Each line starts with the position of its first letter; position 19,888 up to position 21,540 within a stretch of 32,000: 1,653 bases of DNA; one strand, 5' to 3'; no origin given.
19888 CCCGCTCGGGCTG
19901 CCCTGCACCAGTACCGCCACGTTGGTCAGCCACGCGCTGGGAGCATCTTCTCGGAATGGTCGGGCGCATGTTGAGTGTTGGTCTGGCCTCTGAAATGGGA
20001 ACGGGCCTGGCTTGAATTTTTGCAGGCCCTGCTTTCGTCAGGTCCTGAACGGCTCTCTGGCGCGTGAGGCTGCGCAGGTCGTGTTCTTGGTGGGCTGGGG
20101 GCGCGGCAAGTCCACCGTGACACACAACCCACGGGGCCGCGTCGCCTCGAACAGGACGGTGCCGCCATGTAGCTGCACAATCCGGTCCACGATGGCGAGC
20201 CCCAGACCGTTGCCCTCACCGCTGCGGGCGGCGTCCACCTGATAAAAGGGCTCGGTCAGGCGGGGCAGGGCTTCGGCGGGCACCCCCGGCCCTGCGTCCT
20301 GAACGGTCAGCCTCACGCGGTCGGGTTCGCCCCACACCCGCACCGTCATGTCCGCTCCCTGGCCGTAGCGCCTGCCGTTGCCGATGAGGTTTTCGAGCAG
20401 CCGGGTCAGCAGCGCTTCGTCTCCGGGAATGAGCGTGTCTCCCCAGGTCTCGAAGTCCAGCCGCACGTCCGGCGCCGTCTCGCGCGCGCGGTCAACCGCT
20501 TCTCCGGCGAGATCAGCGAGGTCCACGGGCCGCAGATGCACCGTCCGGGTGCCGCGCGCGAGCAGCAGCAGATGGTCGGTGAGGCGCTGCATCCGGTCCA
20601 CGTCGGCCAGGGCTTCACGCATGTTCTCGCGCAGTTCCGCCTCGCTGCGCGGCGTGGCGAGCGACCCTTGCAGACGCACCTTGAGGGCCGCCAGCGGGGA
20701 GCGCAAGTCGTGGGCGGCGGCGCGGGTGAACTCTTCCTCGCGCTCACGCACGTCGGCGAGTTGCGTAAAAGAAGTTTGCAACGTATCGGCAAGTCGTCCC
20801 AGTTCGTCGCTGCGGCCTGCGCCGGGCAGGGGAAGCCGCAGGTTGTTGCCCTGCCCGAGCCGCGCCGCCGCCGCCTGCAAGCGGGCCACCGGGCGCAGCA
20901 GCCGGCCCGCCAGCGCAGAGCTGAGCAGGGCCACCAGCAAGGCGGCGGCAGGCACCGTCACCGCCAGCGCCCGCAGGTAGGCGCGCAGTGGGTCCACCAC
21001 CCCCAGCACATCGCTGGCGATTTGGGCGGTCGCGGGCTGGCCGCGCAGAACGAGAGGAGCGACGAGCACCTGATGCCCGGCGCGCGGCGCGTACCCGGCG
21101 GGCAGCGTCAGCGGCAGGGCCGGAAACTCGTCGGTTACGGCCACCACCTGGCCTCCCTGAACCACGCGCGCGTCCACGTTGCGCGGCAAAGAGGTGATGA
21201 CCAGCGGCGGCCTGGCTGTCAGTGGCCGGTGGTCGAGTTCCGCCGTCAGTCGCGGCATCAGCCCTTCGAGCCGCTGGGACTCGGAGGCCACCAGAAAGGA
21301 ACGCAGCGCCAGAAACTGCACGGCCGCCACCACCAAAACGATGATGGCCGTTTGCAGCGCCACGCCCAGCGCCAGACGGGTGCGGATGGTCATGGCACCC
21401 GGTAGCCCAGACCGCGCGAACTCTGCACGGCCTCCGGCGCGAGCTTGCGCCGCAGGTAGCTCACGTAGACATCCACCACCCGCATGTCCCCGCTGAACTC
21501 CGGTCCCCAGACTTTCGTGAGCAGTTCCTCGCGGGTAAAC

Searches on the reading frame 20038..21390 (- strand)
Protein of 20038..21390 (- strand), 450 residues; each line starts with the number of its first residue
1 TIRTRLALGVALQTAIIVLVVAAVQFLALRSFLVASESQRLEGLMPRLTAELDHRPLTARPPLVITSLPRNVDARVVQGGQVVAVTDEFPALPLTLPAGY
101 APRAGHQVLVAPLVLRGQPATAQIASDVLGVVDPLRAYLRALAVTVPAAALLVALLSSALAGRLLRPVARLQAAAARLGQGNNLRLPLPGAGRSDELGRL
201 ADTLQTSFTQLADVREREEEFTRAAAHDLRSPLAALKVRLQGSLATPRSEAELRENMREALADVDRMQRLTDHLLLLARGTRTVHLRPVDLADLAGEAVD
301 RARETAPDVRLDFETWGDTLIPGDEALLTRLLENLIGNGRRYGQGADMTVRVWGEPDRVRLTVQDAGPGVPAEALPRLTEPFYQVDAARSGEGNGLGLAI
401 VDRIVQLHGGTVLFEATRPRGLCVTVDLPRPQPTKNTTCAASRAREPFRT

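Call 101: search_protein_families(library=pfam, proteins=[window:20038-21390:-], max_evalue=0.001)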
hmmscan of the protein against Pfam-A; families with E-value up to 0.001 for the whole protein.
window:20038-21390:- (450 aa): 4 families
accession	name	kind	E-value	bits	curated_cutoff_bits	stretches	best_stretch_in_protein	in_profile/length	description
PF02518.31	HATPase_c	-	6e-26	91.5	26.4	1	323-431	1-110/111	Histidine kinase-, DNA gyrase B-, and HSP90-like ATPase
PF00672.30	HAMP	-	1.1e-09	38.9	25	1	160-211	2-51/53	HAMP domain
PF00512.31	HisKA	-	1.1e-08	35.4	26.9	1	219-280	3-63/66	His Kinase A (phospho-acceptor) domain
PF13581.12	HATPase_c_2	-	3.9e-07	30.6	27.4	1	332-406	40-110/127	Histidine kinase-like ATPase domain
